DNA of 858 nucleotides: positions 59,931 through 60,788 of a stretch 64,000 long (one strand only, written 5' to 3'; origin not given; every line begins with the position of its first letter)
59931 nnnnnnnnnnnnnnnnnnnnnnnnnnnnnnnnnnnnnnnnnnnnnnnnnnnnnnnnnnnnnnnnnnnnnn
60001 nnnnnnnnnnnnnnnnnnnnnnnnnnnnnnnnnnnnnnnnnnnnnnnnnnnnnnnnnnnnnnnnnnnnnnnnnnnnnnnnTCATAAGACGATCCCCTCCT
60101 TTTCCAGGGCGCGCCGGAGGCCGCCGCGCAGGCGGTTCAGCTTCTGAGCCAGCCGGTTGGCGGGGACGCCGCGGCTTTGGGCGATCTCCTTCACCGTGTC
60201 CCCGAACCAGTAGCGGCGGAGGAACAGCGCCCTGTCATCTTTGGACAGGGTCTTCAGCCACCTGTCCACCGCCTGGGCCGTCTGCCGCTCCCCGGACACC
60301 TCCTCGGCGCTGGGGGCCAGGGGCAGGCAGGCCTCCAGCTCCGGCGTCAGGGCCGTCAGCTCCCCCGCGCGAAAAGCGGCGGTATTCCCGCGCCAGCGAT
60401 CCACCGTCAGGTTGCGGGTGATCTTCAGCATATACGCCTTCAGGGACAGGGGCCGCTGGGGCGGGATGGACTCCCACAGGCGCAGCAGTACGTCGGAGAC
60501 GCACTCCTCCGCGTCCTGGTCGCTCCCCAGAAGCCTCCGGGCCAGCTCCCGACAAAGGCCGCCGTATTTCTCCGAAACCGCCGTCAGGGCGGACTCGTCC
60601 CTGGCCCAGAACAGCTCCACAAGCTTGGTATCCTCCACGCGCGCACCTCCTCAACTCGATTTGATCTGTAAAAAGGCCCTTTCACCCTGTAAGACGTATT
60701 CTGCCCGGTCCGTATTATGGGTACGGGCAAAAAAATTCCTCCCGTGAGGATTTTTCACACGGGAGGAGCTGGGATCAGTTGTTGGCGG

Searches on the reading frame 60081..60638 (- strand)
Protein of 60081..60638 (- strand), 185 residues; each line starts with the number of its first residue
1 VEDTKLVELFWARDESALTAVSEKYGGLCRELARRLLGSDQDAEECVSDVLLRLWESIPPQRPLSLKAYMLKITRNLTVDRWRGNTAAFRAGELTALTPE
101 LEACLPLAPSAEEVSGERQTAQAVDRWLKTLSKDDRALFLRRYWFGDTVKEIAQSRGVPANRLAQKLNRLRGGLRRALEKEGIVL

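Call 69: search_protein_families(library=pfam, proteins=[window:60081-60638:-], max_evalue=0.001)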
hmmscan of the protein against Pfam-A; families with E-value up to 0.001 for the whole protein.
window:60081-60638:- (185 aa): 2 families
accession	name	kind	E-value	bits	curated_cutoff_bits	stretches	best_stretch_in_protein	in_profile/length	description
PF04542.20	Sigma70_r2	-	1.6e-13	50.7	24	1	23-86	3-69/71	Sigma-70 region 2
PF08281.18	Sigma70_r4_2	-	5.5e-06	26.4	25.7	1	122-170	2-50/54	Sigma-70, region 4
